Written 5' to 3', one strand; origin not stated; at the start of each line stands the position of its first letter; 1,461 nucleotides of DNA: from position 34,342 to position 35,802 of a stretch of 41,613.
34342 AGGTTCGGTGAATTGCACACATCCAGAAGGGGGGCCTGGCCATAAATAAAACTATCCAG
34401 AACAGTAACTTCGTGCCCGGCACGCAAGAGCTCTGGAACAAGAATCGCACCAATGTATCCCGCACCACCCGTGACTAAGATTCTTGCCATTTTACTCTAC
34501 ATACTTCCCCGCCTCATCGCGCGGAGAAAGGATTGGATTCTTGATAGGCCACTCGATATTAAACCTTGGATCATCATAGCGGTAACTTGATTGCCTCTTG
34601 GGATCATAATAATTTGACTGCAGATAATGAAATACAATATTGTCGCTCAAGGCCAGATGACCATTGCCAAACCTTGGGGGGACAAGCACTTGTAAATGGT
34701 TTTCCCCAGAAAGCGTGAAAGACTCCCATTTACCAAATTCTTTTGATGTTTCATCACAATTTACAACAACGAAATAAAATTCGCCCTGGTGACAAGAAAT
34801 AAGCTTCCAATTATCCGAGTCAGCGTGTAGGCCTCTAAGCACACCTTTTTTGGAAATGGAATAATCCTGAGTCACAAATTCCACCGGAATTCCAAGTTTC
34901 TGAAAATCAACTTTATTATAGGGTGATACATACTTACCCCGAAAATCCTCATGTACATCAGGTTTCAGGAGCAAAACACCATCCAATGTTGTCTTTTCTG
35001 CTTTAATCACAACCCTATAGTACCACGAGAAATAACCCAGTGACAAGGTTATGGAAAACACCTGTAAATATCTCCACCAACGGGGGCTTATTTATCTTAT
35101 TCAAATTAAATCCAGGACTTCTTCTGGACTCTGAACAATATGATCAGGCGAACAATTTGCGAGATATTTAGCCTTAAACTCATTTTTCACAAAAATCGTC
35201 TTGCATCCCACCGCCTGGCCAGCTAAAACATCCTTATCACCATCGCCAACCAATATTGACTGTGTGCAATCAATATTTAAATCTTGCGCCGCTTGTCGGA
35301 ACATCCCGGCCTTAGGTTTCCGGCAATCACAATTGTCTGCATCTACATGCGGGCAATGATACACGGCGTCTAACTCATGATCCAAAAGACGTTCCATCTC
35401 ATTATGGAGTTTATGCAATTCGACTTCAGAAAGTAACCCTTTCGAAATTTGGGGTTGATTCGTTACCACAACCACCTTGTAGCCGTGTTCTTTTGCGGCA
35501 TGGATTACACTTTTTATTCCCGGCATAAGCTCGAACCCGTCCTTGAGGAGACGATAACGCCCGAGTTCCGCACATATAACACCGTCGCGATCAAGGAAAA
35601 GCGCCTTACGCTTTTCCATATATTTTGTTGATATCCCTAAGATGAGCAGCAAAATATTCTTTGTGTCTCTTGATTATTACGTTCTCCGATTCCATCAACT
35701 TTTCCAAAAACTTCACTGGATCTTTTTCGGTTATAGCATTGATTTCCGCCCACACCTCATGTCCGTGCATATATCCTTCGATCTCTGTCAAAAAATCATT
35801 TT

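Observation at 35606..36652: Plant-type RGP/GT75-like protein embedded among nucleotide-sugar tailoring genes: candidate pyranose-furanose mutase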

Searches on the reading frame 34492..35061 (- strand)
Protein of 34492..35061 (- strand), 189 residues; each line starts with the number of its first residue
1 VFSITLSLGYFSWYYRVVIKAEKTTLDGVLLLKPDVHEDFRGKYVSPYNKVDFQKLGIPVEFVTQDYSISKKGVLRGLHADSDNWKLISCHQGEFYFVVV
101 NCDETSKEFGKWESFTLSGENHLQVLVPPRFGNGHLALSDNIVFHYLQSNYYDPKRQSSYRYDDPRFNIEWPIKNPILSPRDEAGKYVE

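Call 16: search_protein_families(library=pfam, proteins=[window:34492-35061:-], max_evalue=0.001)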
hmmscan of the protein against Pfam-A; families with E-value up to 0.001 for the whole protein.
window:34492-35061:- (189 aa): 1 family
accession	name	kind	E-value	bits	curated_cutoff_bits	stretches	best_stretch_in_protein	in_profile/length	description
PF00908.23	dTDP_sugar_isom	-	6e-48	163.2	27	1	23-186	1-164/168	dTDP-4-dehydrorhamnose 3,5-epimerase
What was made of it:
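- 34492..35061 (-): RmlC-type cupin, a 3- or 3,5-epimerase acting on an NDP-4-keto sugar. PF00908 E=6e-48 (call 16).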

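Call 20: search_protein_families(library=ncbifam, proteins=[window:34492-35061:-], max_evalue=0.00001)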
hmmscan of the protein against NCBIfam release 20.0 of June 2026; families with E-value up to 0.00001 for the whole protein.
window:34492-35061:- (189 aa): 1 family
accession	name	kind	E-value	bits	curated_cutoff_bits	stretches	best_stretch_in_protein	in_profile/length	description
TIGR01221.1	rmlC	equivalog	6.6e-42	143.3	155.75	1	22-187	3-171/176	dTDP-4-dehydrorhamnose 3,5-epimerase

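Call 55: search_solved_structures(query=window:34492-35061:-, max_evalue=1e-15)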
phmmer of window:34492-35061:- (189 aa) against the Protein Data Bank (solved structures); distinct sequences matched with E-value up to 1e-15: 32.
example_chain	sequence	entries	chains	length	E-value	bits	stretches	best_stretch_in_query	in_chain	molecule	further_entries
9j9t_A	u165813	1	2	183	2.6e-33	118.5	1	23-174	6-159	dTDP-4-dehydrorhamnose 3,5-epimerase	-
9kyn_A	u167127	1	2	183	9.1e-33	116.8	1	23-174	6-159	dTDP-4-dehydrorhamnose 3,5-epimerase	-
9j9u_A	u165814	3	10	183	2.5e-32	115.3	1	23-174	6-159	dTDP-4-dehydrorhamnose 3,5-epimerase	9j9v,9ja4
1ep0_A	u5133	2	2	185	4.2e-32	114.6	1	22-174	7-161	DTDP-6-DEOXY-D-XYLO-4-HEXULOSE 3,5-EPIMERASE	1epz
23ef_A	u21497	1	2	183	5.7e-32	114.1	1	23-174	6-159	dTDP-4-dehydrorhamnose 3,5-epimerase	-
9uyw_A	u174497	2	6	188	6.3e-32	114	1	22-174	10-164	dTDP-4-dehydrorhamnose 3,5-epimerase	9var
23eg_A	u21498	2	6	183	7.8e-32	113.7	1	23-174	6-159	dTDP-4-dehydrorhamnose 3,5-epimerase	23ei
7pvi_AAA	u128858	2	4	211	1.3e-31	112.9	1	8-188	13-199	dTDP-4-dehydrorhamnose 3,5-epimerase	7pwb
9j9s_A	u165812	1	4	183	3.4e-31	111.6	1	23-174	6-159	dTDP-4-dehydrorhamnose 3,5-epimerase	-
9j9q_A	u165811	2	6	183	1.2e-30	109.8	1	23-174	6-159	dTDP-4-dehydrorhamnose 3,5-epimerase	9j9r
1dzr_A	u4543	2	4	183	3e-30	108.5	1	23-185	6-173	DTDP-4-DEHYDRORHAMNOSE 3,5-EPIMERASE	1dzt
7ani_A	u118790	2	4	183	3.2e-28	101.9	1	22-182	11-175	Thymidine diphospho-4-keto-rhamnose 3,5-epimerase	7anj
8dcl_A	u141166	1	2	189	3.7e-28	101.7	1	22-182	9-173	GDP-D-glycero-4-keto-D-lyxo-heptose-3-epimerase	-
7an4_A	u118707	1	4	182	5.5e-28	101.1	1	22-182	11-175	Thymidine diphospho-4-keto-rhamnose 3,5-epimerase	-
7ang_A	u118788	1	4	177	5.6e-28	101.1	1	22-182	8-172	Thymidine diphospho-4-keto-rhamnose 3,5-epimerase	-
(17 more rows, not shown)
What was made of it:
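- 34492..35061 (-): PDB hits include C. jejuni GDP-4-keto-heptose epimerases at E about 1e-28 (call 55).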

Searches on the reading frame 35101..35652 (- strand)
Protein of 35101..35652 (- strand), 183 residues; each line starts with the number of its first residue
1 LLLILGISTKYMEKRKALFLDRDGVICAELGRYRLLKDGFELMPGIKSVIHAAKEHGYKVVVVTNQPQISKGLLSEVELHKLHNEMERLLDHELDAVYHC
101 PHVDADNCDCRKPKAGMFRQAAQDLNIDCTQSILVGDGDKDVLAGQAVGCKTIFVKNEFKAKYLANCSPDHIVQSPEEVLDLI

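Call 16: search_protein_families(library=pfam, proteins=[window:35101-35652:-], max_evalue=0.001)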
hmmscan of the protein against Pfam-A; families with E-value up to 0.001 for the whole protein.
window:35101-35652:- (183 aa): 6 families
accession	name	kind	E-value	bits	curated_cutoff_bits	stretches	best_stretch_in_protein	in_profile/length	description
PF13242.12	Hydrolase_like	-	4.1e-15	55.9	22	1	110-175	2-71/75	HAD-hyrolase-like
PF00702.32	Hydrolase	-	8.6e-15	56.1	26.4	1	16-149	73-191/191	haloacid dehalogenase-like hydrolase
PF13419.12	HAD_2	-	6.1e-12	46.4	23.8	1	37-155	75-178/178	Haloacid dehalogenase-like hydrolase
PF08645.17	PNK3P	-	8.3e-10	39.1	22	1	42-138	29-126/161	Polynucleotide kinase 3 phosphatase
PF12710.13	HAD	-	2.7e-07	31.6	27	1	10-142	53-185/189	haloacid dehalogenase-like hydrolase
PF13344.12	Hydrolase_6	-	0.00011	22.6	27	1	19-71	2-44/101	Haloacid dehalogenase-like hydrolase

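Call 20: search_protein_families(library=ncbifam, proteins=[window:35101-35652:-], max_evalue=0.00001)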
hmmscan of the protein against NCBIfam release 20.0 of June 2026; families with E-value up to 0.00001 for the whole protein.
window:35101-35652:- (183 aa): 26 families (the best 25 are shown)
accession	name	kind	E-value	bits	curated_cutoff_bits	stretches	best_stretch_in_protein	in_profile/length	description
NF006506.0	PRK08942.1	equivalog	4.3e-43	147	178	1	15-168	3-160/182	D-glycero-beta-D-manno-heptose 1,7-bisphosphate 7-phosphatase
TIGR01656.1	Histidinol-ppas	subfamily_domain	1.4e-33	115.9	84.15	1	16-153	1-143/149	histidinol-phosphate phosphatase domain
TIGR00213.1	GmhB_yaeD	subfamily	4.5e-33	114.4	149.6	1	16-152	2-146/176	D-glycero-beta-D-manno-heptose 1,7-bisphosphate 7-phosphatase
NF005264.0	PRK06769.1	equivalog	3.5e-31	108.3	217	1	12-159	1-140/175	HAD-IIIA family hydrolase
TIGR01662.1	HAD-SF-IIIA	subfamily_domain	1.5e-30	106.1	44.6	1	16-156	1-139/141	HAD-IIIA family hydrolase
NF050049.1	HBPPhtaseGmhB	domain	1.8e-29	102.8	250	1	14-159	2-147/171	D-glycero-alpha-D-manno-heptose-1,7-bisphosphate 7-phosphatase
NF003937.0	PRK05446.1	equivalog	5.4e-22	78.3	443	1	14-158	2-151/355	bifunctional histidinol-phosphatase/imidazoleglycerol-phosphate dehydratase HisB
TIGR01261.1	hisB_Nterm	equivalog_domain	5.2e-19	68.3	140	1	16-157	2-148/161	histidinol-phosphatase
NF009695.0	PRK13222.1-2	equivalog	2.7e-13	50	225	1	41-182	94-221/226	phosphoglycolate phosphatase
NF009804.0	PRK13288.1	equivalog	3.6e-13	49.5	218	1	45-182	86-209/215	pyrophosphatase PpaX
TIGR01449.2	PGP_bact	equivalog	8.7e-13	48.3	180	1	41-182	85-212/213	phosphoglycolate phosphatase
TIGR02253.1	CTE7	subfamily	1e-10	41.8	169.75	1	41-180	94-221/221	TIGR02253 family HAD-type hydrolase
NF053830.1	RUBPPhHalo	equivalog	1e-09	38.4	330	1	39-183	101-234/234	ribulose-1,5-bisphosphate 5-phosphatase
TIGR01668.1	YqeG_hyp_ppase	hypoth_equivalog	4e-09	36.2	89.1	1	38-161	40-141/170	YqeG family HAD IIIA-type phosphatase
TIGR01454.1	AHBA_synth_RP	hypoth_equivalog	2.9e-08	33.6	246.65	1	38-183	72-203/205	AHBA synthesis associated protein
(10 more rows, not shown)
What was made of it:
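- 35101..35619 (-): GmhB-like heptose-1,7-bisphosphate phosphatase; overlaps the mutase gene by 14 nt. NCBIfam PRK08942 E=4e-43, 147 bits against a cut-off of 178 (call 20).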
